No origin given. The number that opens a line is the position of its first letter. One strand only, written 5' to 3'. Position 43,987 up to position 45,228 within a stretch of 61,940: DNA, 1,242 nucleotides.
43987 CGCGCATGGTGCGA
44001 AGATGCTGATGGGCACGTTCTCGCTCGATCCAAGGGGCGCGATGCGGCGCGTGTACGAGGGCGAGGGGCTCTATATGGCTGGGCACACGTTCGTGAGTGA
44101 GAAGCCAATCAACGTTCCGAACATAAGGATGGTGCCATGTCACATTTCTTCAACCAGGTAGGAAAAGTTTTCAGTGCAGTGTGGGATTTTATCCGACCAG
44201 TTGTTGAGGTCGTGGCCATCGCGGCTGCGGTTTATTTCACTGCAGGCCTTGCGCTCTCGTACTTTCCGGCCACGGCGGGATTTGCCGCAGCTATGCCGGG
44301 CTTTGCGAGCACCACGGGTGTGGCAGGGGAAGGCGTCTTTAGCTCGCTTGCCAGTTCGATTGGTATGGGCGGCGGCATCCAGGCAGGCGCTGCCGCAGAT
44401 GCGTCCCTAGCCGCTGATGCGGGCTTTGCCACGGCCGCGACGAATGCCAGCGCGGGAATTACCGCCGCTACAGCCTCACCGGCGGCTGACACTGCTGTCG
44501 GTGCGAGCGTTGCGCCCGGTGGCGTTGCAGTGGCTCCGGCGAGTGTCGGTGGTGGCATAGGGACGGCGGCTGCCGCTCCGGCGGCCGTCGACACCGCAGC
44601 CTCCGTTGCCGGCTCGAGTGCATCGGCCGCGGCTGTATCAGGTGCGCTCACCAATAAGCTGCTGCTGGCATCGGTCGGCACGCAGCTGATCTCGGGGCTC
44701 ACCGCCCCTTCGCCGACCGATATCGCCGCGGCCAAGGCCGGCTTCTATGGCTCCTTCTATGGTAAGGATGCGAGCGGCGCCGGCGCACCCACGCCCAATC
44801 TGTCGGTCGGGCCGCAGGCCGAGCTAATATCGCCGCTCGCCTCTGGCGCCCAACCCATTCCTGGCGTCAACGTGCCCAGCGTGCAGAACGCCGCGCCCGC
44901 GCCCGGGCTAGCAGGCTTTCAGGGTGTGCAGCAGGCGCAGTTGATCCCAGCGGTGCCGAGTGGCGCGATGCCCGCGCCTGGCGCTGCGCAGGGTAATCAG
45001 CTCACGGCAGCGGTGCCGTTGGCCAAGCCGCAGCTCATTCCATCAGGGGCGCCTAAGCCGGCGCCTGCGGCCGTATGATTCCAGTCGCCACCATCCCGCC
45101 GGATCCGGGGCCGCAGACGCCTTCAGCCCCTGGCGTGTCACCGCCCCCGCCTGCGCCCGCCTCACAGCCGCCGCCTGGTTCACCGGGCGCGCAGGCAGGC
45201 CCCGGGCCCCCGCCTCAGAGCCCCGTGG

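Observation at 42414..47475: Recurrent short peptide motif [QS][LI]IP(S/G/A/Q) at the termini of consecutive internal-virion-like proteins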

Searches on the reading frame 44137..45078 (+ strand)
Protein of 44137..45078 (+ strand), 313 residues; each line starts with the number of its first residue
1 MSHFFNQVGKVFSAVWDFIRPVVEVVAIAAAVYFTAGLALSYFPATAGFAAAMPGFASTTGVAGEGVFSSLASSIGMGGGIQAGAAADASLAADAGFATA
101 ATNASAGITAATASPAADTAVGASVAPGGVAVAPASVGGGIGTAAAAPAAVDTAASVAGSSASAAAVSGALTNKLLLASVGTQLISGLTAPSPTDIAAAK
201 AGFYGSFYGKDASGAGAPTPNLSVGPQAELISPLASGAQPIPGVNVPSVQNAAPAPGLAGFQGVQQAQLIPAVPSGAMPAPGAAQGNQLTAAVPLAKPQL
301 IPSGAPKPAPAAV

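Call 6: search_protein_families(library=phrogs, proteins=[window:44137-45078:+], max_evalue=0.01)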
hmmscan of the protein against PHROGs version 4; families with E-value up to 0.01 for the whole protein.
window:44137-45078:+ (313 aa): 0 families

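Call 8: search_protein_families(library=pfam, proteins=[window:44137-45078:+], max_evalue=0.01)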
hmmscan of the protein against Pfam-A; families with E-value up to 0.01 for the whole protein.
window:44137-45078:+ (313 aa): 0 families

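Call 31: find_homologous_proteins(query=window:44137-45075:+, max_evalue=0.001)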
Query window:44137-45075:+ (313 aa): 30 proteins with E <= 0.001 among 8000 candidates.
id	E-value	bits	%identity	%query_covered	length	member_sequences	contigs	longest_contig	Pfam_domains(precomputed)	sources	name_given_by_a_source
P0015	4.2e-174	596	100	100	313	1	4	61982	-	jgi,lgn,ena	-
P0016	2.6e-86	308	80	24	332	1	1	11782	-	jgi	jgi:hypothetical protein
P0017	3.1e-84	301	57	99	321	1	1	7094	-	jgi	jgi:trimeric autotransporter adhesin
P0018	1.7e-83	298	57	96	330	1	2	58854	-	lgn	-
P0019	1.5e-81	292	58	99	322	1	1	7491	-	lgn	-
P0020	1.1e-78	283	56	96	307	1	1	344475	-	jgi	jgi:hypothetical protein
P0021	4.8e-74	268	58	97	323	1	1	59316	-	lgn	-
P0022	1.6e-72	263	57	96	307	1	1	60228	-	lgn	-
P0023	1.9e-55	207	76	24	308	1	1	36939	-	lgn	-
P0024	2.6e-54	203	76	24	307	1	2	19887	-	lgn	-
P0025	1.5e-49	187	71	24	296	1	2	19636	-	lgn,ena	-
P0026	9.9e-48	181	51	80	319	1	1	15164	-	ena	-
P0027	1.0e-46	178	76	17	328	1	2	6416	-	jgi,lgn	jgi:hypothetical protein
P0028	5.3e-44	169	48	99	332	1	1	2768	-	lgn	-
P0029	8.5e-34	135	34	43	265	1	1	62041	-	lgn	-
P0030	7.6e-24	103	55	13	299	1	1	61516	-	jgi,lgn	jgi:hypothetical protein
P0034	2.4e-21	95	39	75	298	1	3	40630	-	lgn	-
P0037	1.9e-20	92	37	43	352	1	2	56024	-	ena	-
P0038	1.1e-17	83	39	74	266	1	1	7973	-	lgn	-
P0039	4.3e-11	61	52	17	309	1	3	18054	-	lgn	-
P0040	2.4e-9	55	56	15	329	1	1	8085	-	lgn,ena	-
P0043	4.2e-5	41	63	16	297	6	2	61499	-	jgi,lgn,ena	-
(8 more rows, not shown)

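Call 34: find_encoding_contigs(protein=P0037, flank=10000, max_places=1)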
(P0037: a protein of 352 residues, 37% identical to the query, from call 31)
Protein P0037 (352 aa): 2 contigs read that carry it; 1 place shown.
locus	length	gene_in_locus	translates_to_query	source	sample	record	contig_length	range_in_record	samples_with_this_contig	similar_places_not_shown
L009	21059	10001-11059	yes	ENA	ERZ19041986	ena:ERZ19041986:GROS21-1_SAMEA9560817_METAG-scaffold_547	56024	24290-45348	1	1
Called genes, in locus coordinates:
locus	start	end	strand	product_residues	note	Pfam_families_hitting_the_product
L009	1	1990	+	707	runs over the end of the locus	-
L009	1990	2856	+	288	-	-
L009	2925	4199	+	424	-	-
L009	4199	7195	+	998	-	-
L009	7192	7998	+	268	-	-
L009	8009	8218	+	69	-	-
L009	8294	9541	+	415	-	-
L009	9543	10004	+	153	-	PF00583:Acetyltransf_1 (weak)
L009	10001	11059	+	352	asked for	-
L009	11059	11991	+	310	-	-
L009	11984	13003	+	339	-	-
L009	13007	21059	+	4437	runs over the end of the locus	PF18823:InPase, PF04851:ResIII, PF13871:Helicase_C_4, PF18857:LPD38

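Call 35: find_encoding_contigs(protein=P0034, flank=10000, max_places=1)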
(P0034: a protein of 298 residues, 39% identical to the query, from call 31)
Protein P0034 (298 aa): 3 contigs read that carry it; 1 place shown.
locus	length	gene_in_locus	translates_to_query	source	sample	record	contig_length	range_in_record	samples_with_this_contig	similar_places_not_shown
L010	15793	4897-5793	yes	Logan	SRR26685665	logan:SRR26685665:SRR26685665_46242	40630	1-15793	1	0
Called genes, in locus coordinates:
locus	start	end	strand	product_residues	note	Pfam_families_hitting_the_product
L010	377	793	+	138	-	-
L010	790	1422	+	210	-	PF13640:2OG-FeII_Oxy_3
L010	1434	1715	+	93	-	-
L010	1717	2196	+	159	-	PF01510:Amidase_2 (weak)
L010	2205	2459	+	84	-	-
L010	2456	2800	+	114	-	-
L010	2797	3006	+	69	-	-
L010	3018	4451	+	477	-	-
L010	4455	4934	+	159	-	-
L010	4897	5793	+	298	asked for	-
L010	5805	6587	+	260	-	-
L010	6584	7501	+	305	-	-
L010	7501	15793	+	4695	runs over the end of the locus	-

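Call 36: find_encoding_contigs(protein=P0043, flank=10000, max_places=1)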
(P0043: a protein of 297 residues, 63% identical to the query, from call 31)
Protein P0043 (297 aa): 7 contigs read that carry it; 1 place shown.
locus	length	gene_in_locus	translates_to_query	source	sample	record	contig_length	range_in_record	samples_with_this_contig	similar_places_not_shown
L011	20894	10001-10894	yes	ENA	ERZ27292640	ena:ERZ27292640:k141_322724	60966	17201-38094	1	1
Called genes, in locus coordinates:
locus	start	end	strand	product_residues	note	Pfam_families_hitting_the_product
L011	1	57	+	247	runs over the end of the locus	-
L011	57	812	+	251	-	-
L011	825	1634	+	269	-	-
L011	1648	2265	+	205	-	PF13640:2OG-FeII_Oxy_3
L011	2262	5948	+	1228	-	-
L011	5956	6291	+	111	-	-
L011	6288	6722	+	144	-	PF18925:DUF5675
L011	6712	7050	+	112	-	-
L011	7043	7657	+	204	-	-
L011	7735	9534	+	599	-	-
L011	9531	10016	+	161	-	-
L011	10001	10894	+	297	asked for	-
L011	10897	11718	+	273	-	-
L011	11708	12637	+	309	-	-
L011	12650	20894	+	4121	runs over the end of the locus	PF18823:InPase, PF00990:GGDEF (faint), PF18857:LPD38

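Call 50: search_solved_structures(query=window:44137-45075:+, max_evalue=1)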
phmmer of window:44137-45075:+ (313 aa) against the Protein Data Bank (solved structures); distinct sequences matched with E-value up to 1: 1.
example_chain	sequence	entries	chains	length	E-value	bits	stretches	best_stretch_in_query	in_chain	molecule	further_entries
3v7i_A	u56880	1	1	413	0.01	18.6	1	47-178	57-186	Putative polyketide synthase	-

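Call 57: find_encoding_contigs(protein=P0039, flank=7000, max_places=1)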
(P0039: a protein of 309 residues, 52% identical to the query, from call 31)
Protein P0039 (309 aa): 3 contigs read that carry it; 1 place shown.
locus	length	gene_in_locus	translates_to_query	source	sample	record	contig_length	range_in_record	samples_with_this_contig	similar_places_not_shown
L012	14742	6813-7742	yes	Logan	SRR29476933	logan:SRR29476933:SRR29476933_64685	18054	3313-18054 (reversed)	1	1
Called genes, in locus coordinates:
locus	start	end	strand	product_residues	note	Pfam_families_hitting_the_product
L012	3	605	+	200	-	?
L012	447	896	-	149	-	-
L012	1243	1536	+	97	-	-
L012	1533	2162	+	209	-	PF13640:2OG-FeII_Oxy_3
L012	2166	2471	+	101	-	-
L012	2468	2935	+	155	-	PF08291:Peptidase_M15_3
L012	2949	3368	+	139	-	-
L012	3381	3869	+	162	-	-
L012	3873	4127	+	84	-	-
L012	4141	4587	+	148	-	-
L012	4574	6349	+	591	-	-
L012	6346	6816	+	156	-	-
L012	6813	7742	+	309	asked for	-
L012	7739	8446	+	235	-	-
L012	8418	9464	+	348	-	-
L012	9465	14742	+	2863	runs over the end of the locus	?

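Call 58: find_encoding_contigs(protein=P0030, flank=7000, max_places=1)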
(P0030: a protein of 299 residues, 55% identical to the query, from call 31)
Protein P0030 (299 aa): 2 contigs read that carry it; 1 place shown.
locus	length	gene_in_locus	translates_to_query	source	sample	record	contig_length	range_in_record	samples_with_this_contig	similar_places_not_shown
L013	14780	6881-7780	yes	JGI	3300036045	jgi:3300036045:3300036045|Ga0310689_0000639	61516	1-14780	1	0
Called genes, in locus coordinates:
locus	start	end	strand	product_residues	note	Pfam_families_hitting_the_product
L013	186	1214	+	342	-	-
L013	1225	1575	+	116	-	-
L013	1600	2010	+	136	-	-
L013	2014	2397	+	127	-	-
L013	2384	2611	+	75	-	-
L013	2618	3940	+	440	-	PF05345:He_PIG (weak)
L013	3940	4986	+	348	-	-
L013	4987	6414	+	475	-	-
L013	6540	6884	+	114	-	-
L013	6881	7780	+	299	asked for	-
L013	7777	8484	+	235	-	-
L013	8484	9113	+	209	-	-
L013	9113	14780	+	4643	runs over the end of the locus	PF06414:Zeta_toxin (weak), PF13872:AAA_34, PF13871:Helicase_C_4, PF18853:LPD37, PF18857:LPD38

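Call 59: find_encoding_contigs(protein=P0029, flank=7000, max_places=1)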
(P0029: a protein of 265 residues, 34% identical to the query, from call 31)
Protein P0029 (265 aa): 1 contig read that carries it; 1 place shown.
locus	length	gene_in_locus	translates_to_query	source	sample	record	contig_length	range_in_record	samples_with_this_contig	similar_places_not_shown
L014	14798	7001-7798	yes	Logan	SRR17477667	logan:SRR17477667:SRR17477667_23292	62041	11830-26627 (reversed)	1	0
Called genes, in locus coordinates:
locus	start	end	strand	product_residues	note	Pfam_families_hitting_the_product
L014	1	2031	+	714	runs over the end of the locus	-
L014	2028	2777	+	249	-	-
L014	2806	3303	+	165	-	-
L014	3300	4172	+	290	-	-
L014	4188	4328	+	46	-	-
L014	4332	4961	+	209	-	PF13640:2OG-FeII_Oxy_3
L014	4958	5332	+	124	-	-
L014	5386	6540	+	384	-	-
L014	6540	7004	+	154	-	-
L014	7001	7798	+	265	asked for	-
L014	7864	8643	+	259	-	-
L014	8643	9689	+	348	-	-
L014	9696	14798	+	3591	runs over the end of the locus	PF18823:InPase, PF13872:AAA_34, PF13871:Helicase_C_4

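Call 77: search_protein_representatives(alignment_id=A2)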
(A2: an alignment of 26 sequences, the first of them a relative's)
Query: 26 sequences, 306 profile positions. Proteins with E-value up to 0.001 (for the whole library): 353; up to 1e-10: 158; up to 1e-30: 86. The best 150 are listed.
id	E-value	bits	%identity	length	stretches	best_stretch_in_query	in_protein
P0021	4.3e-91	322.4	-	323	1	1-304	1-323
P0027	1.2e-87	311.1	-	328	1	1-301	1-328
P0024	6.1e-87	308.8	-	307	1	1-304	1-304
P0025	2.3e-82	293.7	-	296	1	1-300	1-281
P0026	1.3e-81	291.3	-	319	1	1-305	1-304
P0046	1.4e-78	281.3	-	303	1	1-303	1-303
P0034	4.2e-78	279.8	-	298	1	1-274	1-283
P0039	1.8e-76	274.4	-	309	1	1-284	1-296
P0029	5.9e-76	272.7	-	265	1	1-273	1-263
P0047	5.6e-72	259.6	-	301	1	1-247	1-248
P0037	1.1e-70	255.3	-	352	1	1-304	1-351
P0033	8.1e-70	252.6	-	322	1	1-304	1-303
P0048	1.4e-66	241.9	-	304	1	1-263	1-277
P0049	4.7e-66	240.2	-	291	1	11-303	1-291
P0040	1.3e-65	238.7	-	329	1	1-285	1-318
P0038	1.6e-55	205.6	-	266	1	1-282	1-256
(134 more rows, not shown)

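Call 79: predict_structure(alignment_id=A2)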
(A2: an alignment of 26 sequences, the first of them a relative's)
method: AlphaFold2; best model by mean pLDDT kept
length: 313 residues; sequences in the alignment: 26
mean_pLDDT: 56.0   pTM: 0.22
mean pLDDT of the five models: 56.0, 55.7, 55.5, 54.0, 49.9
residues with pLDDT >= 90: 4; 70-90: 44; 50-70: 167; < 50: 98
segments of 3 or more residues with pLDDT < 50: 96-169, 230-233, 235-237, 283-294
pLDDT, mean of each block of 10 residues (from residue 1): 80 90 84 74 59 56 55 57 57 49 39 34 32 32 36 35 45 64 67 73 59 65 55 50 61 54 53 53 47 53 63 63
secondary structure, 60 per line:
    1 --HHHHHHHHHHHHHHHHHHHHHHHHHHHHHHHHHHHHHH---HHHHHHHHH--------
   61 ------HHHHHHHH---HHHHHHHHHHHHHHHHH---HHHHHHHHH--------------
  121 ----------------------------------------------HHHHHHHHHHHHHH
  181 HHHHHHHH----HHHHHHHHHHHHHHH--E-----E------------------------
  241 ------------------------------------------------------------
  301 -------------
elements in order: H3-40 H44-52 H67-74 H78-94 H98-106 H167-188 H193-207

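Call 81: find_encoding_contigs(protein=P0038, flank=7000, max_places=1)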
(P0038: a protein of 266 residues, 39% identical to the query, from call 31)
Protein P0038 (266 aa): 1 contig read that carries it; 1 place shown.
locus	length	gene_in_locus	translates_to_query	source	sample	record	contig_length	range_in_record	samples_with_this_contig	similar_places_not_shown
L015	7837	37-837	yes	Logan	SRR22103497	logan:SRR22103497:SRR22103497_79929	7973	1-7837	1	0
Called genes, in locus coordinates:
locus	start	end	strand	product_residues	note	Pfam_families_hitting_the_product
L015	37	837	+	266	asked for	-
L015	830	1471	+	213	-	-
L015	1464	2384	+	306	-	-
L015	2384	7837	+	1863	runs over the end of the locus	?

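Call 82: find_encoding_contigs(protein=P0040, flank=7000, max_places=1)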
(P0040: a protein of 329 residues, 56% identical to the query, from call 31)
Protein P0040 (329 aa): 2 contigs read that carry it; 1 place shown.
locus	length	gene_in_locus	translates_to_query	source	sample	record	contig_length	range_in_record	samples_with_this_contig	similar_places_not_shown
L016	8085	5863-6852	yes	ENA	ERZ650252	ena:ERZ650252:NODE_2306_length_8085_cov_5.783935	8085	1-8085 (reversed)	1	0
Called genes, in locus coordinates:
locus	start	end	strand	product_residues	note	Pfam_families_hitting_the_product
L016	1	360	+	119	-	?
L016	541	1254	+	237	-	PF00416:Ribosomal_S13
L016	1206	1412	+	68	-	-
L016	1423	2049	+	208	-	PF13640:2OG-FeII_Oxy_3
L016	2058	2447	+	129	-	-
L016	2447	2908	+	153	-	-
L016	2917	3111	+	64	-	-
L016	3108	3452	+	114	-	-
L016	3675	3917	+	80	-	-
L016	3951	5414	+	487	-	-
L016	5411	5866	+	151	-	-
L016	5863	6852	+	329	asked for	-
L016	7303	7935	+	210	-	-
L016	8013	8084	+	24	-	?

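Call 85: search_protein_families(library=padloc, proteins=[window:44137-45078:+], max_evalue=0.01)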
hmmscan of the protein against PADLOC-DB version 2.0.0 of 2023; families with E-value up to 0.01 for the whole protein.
window:44137-45078:+ (313 aa): 0 families
